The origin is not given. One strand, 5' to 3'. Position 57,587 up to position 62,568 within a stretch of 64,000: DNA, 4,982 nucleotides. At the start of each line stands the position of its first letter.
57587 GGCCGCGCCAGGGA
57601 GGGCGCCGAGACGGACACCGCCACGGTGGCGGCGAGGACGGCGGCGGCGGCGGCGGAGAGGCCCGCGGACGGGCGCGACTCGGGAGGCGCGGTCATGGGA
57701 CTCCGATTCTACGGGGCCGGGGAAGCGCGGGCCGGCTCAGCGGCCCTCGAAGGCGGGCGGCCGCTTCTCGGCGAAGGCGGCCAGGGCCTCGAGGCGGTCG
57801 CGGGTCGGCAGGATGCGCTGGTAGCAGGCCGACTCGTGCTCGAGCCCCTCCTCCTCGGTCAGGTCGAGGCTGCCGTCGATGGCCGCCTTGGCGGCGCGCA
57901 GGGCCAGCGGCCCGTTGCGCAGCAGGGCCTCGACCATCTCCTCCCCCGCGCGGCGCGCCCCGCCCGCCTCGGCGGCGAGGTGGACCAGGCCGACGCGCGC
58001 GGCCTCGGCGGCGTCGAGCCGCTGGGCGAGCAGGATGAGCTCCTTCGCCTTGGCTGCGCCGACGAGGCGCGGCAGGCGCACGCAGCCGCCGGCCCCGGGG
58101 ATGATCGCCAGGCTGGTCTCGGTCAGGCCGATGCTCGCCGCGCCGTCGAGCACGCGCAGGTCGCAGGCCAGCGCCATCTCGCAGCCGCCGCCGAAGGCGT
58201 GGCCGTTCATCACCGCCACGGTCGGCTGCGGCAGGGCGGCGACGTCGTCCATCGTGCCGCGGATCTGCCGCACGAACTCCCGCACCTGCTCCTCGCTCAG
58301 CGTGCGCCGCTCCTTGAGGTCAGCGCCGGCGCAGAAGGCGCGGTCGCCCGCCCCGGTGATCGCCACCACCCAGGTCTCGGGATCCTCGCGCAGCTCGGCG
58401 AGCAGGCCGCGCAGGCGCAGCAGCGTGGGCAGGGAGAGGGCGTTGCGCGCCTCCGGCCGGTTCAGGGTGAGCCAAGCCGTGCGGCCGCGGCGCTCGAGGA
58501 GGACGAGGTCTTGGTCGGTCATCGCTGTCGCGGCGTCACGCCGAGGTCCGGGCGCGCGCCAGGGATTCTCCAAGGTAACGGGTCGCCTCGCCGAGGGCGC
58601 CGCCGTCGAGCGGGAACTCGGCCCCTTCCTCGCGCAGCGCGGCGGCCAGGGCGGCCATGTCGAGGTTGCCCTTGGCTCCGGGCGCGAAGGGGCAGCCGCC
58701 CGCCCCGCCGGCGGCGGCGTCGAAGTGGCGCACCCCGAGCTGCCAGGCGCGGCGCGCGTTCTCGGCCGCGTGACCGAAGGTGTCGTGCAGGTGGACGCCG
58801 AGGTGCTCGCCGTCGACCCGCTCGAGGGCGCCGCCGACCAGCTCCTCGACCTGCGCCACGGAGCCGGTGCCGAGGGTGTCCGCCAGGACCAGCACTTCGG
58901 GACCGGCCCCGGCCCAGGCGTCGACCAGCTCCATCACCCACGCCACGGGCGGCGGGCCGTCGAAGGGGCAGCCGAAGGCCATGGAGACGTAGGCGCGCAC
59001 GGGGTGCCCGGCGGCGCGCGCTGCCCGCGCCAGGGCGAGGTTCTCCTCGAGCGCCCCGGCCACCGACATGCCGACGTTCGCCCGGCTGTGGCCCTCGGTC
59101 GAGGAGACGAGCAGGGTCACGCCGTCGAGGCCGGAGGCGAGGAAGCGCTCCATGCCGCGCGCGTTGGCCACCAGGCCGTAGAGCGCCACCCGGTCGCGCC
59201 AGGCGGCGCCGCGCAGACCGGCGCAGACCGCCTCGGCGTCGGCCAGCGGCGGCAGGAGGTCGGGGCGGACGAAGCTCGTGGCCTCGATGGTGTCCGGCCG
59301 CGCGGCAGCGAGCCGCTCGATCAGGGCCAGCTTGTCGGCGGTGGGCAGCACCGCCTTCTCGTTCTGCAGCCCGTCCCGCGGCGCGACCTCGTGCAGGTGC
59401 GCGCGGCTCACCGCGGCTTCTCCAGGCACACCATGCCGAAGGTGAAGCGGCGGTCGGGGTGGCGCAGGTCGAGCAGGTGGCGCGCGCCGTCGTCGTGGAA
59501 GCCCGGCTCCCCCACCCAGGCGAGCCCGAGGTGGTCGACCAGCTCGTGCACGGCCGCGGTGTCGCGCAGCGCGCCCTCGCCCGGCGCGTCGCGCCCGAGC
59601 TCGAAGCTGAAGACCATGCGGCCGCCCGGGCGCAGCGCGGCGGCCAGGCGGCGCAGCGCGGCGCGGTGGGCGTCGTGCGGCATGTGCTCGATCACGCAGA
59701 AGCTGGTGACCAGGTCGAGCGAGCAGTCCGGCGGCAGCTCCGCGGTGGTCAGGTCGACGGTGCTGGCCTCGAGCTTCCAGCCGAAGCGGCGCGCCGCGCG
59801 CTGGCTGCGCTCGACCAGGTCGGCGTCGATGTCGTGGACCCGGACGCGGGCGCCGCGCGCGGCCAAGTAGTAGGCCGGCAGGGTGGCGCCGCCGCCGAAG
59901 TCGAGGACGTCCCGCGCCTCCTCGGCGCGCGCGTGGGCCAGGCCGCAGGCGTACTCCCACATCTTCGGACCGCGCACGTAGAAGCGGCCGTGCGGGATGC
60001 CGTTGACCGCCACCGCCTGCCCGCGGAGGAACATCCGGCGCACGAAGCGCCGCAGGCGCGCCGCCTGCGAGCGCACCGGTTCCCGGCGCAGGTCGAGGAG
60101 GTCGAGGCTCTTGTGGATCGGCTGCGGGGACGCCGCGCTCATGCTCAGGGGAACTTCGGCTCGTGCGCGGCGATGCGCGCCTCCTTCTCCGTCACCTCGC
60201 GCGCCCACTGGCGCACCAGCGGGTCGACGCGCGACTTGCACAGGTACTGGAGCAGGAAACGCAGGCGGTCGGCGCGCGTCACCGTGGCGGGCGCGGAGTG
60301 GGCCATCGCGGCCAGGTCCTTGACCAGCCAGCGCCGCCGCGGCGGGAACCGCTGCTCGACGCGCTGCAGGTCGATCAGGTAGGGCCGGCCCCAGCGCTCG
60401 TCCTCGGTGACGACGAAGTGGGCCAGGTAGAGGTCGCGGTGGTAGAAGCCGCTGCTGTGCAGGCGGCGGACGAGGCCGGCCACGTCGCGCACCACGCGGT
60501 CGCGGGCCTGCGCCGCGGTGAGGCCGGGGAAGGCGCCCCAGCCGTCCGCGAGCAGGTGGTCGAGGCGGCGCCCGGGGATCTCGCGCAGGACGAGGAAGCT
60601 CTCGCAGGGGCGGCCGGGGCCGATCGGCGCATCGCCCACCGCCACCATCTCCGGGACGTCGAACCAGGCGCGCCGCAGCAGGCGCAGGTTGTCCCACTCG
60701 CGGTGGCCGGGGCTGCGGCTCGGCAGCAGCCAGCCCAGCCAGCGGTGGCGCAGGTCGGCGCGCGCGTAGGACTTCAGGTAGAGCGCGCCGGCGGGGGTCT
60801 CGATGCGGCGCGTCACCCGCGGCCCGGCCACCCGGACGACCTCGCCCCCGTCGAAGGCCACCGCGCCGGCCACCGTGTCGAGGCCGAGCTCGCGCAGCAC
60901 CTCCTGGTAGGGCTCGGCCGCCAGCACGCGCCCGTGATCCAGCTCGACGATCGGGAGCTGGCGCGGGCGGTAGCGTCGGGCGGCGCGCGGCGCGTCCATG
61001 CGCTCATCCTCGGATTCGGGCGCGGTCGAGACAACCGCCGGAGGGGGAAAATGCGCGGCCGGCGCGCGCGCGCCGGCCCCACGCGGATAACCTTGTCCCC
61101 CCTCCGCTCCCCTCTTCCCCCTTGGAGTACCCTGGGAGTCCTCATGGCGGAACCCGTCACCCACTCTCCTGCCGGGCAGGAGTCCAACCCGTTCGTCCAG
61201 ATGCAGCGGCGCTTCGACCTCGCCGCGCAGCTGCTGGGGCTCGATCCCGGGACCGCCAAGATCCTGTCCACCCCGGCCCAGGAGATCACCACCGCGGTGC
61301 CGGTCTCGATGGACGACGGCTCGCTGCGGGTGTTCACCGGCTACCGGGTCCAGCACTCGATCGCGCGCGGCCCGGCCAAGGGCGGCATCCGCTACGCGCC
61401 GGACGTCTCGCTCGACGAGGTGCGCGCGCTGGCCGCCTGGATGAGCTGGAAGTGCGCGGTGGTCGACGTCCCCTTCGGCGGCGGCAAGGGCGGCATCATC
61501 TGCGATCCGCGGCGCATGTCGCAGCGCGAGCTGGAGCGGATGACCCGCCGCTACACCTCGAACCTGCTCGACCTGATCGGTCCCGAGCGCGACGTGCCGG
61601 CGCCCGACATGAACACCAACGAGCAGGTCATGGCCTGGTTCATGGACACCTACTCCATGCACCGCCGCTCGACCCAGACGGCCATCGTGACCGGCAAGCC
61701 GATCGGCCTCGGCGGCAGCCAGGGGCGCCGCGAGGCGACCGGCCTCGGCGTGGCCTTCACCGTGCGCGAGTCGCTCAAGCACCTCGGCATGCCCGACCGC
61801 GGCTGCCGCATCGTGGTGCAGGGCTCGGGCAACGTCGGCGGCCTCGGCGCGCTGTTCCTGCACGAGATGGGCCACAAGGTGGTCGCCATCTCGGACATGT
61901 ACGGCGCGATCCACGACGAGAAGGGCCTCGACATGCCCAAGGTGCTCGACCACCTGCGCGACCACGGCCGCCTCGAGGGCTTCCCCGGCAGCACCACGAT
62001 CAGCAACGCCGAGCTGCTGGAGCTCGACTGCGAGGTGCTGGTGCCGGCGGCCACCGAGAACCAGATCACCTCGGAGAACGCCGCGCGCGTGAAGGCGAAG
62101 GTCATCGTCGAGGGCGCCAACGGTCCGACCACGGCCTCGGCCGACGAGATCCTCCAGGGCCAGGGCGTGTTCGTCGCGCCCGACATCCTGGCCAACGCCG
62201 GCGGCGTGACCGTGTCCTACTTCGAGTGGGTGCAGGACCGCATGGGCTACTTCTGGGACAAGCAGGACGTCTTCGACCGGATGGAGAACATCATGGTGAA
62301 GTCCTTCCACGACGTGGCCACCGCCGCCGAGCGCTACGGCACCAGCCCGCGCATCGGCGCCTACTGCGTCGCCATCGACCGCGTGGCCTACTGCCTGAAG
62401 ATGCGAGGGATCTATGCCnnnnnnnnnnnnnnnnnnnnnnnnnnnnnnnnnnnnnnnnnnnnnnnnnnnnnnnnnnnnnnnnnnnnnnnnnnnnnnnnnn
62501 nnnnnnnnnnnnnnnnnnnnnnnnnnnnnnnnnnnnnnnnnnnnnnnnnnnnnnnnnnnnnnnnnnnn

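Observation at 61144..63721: Translationally coupled GDH pair in which the second copy lacks two conserved active-site lysines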

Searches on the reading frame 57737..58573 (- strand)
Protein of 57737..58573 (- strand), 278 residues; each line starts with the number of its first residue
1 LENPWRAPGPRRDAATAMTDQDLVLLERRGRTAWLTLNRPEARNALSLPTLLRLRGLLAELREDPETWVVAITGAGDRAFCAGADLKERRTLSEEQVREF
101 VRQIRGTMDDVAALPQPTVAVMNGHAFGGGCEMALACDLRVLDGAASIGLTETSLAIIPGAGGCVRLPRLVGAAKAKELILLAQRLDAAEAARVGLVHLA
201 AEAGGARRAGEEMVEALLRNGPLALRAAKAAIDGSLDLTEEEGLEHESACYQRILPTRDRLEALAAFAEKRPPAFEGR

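Call 31: search_protein_families(library=pfam, proteins=[window:57737-58573:-], max_evalue=0.01)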
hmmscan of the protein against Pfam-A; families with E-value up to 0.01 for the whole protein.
window:57737-58573:- (278 aa): 2 families
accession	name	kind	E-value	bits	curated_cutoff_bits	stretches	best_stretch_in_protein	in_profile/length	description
PF00378.25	ECH_1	-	9.6e-56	189.3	27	1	33-277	7-250/251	Enoyl-CoA hydratase/isomerase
PF16113.10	ECH_2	-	4.3e-32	112.4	27.2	1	33-198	2-169/335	Enoyl-CoA hydratase/isomerase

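Call 51: search_protein_families(library=ncbifam, proteins=[window:57737-58573:-], max_evalue=0.00001)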
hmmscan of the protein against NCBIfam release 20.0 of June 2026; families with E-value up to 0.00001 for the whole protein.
window:57737-58573:- (278 aa): 73 families (the best 25 are shown)
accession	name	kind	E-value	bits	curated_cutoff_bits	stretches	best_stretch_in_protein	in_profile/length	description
NF005802.0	PRK07657.1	equivalog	2.1e-86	289.7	363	1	32-277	14-259/260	enoyl-CoA hydratase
NF004475.0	PRK05809.1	subfamily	1.1e-60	205.3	394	1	23-277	5-259/260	short-chain-enoyl-CoA hydratase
NF051848.1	EnCoAHydtEchA19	equivalog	1.3e-58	198.6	400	1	24-278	2-258/258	enoyl-CoA hydratase EchA19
NF042430.2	EnCoAhydt_DpgD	equivalog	2.3e-53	181.3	400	1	27-277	2-257/258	enoyl-CoA-hydratase DpgD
NF007239.0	PRK09674.1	equivalog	1.6e-51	175.2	371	1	21-278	3-257/257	2,3-dehydroadipyl-CoA hydratase PaaF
NF004781.0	PRK06127.1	subfamily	2e-51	175.2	291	1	17-278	6-269/269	enoyl-CoA hydratase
NF004517.0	PRK05862.1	equivalog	3.9e-51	174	396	1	22-277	4-256/257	enoyl-CoA hydratase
NF006566.0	PRK09076.1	subfamily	4.5e-51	173.9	286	1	24-276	7-258/260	enoyl-CoA hydratase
NF006100.0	PRK08252.1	subfamily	7.4e-50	169.9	282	1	21-278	2-254/254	crotonase/enoyl-CoA hydratase family protein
NF004634.0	PRK05980.1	equivalog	3.3e-49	167.6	375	1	22-277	3-262/263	crotonase/enoyl-CoA hydratase family protein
NF006007.0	PRK08138.1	subfamily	4.3e-48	164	355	1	20-278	5-261/261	enoyl-CoA hydratase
NF005803.0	PRK07658.1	equivalog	1e-47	162.7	313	1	26-278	6-257/257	enoyl-CoA hydratase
NF005864.0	PRK07799.1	equivalog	1.1e-45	155.8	316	1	17-277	3-265/266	crotonase/enoyl-CoA hydratase family protein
NF004796.0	PRK06144.1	subfamily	2.7e-45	154.9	272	1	18-278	4-262/262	enoyl-CoA hydratase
NF004840.0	PRK06190.1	equivalog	5.5e-44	150.7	253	1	21-255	3-236/260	enoyl-CoA hydratase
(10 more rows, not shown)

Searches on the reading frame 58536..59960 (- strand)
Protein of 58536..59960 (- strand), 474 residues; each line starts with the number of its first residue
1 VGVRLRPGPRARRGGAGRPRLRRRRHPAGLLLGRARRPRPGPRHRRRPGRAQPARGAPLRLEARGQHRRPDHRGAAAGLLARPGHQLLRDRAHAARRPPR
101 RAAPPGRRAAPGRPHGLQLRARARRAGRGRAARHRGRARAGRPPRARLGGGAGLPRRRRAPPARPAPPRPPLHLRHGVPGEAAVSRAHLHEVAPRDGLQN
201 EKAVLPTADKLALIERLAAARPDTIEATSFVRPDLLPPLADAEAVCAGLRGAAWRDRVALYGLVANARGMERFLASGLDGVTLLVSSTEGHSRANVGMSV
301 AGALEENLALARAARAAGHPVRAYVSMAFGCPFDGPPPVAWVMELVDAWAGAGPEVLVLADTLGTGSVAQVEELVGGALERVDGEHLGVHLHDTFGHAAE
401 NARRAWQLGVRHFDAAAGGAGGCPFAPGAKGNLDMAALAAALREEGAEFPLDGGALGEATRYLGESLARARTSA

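Call 31: search_protein_families(library=pfam, proteins=[window:58536-59960:-], max_evalue=0.01)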
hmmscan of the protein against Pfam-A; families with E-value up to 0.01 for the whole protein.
window:58536-59960:- (474 aa): 1 family
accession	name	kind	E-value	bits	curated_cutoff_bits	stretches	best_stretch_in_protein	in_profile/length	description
PF00682.25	HMGL-like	-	2.1e-26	93.3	29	1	189-456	4-253/260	HMGL-like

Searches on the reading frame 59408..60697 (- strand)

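Call 31: search_protein_families(library=pfam, proteins=[window:59408-60697:-], max_evalue=0.01)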
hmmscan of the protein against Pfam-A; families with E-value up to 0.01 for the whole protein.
window:59408-60697:- (429 aa): 4 families
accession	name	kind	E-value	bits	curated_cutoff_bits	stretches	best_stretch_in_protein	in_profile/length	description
PF13649.12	Methyltransf_25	-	5.6e-13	49.8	27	1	264-359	1-97/97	Methyltransferase domain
PF08241.18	Methyltransf_11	-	2.3e-11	44.6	21.2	1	265-363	1-95/95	Methyltransferase domain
PF13489.12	Methyltransf_23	-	3.6e-10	40.2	27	1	257-366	19-119/164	Methyltransferase domain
PF08242.18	Methyltransf_12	-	6.2e-10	40.1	30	1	265-360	1-97/98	Methyltransferase domain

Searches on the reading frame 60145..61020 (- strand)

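Call 31: search_protein_families(library=pfam, proteins=[window:60145-61020:-], max_evalue=0.01)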
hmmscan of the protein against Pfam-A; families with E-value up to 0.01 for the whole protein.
window:60145-61020:- (291 aa): 1 family
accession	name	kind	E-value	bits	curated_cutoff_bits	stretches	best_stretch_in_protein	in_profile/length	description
PF06293.20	Kdo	-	6.3e-23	81.7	21.3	1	105-259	58-207/207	Lipopolysaccharide kinase (Kdo/WaaP) family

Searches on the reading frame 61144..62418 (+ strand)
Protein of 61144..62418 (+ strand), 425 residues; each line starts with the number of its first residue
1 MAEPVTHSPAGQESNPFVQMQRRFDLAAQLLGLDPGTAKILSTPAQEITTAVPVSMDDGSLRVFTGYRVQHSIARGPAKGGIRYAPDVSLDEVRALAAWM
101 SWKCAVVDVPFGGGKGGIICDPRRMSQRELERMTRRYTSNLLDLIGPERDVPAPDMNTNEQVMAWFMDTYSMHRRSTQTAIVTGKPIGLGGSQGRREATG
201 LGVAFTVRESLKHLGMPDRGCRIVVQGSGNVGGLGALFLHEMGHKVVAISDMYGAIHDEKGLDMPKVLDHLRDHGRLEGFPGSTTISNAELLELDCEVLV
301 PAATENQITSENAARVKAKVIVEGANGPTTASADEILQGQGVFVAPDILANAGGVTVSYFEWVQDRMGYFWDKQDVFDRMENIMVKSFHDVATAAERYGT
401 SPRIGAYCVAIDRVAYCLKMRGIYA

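Call 3: search_protein_families(library=pfam, proteins=[window:61144-62418:+])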
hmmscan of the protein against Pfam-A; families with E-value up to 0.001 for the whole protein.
window:61144-62418:+ (425 aa): 2 families
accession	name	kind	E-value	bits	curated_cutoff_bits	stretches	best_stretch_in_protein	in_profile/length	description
PF00208.27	ELFV_dehydrog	-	1.8e-79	267.3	23.4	1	190-422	1-241/241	Glutamate/Leucine/Phenylalanine/Valine dehydrogenase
PF02812.23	ELFV_dehydrog_N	-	3e-58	195.6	25.3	1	44-171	1-128/129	Glu/Leu/Phe/Val dehydrogenase, dimerisation domain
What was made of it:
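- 61144..62421 (+): Copy 1: canonical 50-kDa-class glutamate dehydrogenase (425 aa), the presumed catalytic subunit. Pfam PF02812 and PF00208 (call 3).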

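Call 5: search_solved_structures(query=window:61144-62418:+, show_alignments=2)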
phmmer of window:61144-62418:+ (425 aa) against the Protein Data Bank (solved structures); distinct sequences matched with E-value up to 0.001: 71 (the best 60 are shown).
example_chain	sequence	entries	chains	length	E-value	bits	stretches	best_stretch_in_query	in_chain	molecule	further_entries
1b3b_A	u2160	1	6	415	3.2e-145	487.3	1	21-424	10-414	PROTEIN (GLUTAMATE DEHYDROGENASE)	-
1b26_A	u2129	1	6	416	1.4e-143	481.9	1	20-424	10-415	GLUTAMATE DEHYDROGENASE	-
2tmg_A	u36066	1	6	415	3.8e-142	477.2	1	21-424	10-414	PROTEIN (GLUTAMATE DEHYDROGENASE)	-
4xgi_A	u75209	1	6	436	1.3e-135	455.7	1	16-424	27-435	Glutamate dehydrogenase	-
8i83_A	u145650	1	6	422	5.1e-131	440.6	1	15-422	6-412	Glutamate dehydrogenase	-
8ysw_A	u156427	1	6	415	5.3e-131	440.5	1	15-422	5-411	Glutamate dehydrogenase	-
7mfm_A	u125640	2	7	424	9.2e-131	439.7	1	26-422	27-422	Glutamate dehydrogenase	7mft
3k8z_A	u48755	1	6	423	1.4e-128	432.5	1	26-422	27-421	NAD-specific glutamate dehydrogenase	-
3aoe_A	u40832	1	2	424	5.3e-128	430.6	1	5-424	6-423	Glutamate dehydrogenase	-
3aog_A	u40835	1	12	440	6e-128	430.5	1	5-424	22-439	Glutamate dehydrogenase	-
1gtm_A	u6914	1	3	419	2.1e-126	425.3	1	13-422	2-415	GLUTAMATE DEHYDROGENASE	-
1euz_A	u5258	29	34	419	2.8e-125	421.7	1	13-422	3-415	GLUTAMATE DEHYDROGENASE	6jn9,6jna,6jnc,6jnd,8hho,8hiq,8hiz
3k92_A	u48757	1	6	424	1e-124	419.8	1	12-422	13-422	NAD-specific glutamate dehydrogenase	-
8zmu_A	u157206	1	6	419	6.7e-124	417.1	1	13-422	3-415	Glutamate dehydrogenase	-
8znb_A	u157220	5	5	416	1.6e-123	415.9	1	15-422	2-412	Glutamate dehydrogenase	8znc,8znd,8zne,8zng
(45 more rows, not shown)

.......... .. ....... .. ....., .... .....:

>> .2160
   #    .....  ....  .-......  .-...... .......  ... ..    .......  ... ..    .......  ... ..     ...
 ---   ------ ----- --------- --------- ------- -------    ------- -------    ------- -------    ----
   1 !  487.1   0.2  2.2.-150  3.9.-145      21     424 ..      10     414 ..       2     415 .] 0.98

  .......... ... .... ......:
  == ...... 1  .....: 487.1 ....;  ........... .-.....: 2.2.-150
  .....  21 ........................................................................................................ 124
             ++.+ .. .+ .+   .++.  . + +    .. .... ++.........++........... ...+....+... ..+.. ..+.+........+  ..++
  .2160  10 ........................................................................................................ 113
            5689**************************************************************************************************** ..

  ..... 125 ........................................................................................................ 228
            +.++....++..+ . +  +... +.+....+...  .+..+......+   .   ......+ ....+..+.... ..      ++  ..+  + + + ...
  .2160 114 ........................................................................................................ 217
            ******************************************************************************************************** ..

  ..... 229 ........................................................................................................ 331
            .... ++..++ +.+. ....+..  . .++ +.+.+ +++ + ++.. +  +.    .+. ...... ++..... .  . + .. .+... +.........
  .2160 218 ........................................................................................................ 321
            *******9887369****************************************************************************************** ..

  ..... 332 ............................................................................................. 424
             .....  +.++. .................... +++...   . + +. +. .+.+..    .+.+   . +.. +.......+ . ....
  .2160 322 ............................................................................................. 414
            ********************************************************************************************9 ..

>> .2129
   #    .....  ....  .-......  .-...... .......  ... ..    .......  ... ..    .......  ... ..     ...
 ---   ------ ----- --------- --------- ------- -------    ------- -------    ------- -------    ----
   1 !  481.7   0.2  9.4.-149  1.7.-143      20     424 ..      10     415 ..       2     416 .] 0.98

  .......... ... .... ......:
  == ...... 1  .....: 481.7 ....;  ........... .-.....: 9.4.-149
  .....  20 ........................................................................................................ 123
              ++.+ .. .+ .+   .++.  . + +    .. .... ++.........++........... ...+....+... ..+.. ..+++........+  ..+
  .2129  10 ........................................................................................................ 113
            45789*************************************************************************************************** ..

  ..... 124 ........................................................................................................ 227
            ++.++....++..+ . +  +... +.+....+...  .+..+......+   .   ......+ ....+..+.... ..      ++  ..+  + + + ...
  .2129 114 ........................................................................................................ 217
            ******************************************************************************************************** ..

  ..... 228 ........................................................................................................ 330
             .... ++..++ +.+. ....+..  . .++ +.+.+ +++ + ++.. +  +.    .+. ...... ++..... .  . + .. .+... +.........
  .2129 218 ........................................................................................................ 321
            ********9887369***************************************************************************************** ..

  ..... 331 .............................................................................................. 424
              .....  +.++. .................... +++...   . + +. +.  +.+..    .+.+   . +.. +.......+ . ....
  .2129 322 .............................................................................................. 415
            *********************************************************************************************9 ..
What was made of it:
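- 61144..62421 (+): Best PDB match is Thermotoga GDH at E 3e-145 (call 5).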

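Call 51: search_protein_families(library=ncbifam, proteins=[window:61144-62418:+], max_evalue=0.00001)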
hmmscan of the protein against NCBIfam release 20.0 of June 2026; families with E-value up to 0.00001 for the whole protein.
window:61144-62418:+ (425 aa): 7 families
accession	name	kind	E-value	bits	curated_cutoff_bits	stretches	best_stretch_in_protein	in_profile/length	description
NF040817.1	GdhA_Arch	equivalog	3.6e-155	517.2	750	1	13-424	3-417/419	glutamate dehydrogenase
NF041398.1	GluDhGdhB_Halo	equivalog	1e-142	475.9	620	1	20-424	7-409/410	glutamate dehydrogenase GdhB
NF006929.0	PRK09414.1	equivalog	6.3e-75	252.8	536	1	41-423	54-444/445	NADP-specific glutamate dehydrogenase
NF010633.0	PRK14030.1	subfamily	7.2e-56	190.1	743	1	43-392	52-410/445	glutamate dehydrogenase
NF010634.0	PRK14031.1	equivalog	2.1e-54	184.7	822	1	54-402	63-416/444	NADP-specific glutamate dehydrogenase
NF035922.1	Trp_DH_ScyB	equivalog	6.4e-18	64.9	600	1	71-390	31-323/346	tryptophan dehydrogenase ScyB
NF004912.0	PRK06270.1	equivalog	5.6e-06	26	373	1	241-320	34-115/343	homoserine dehydrogenase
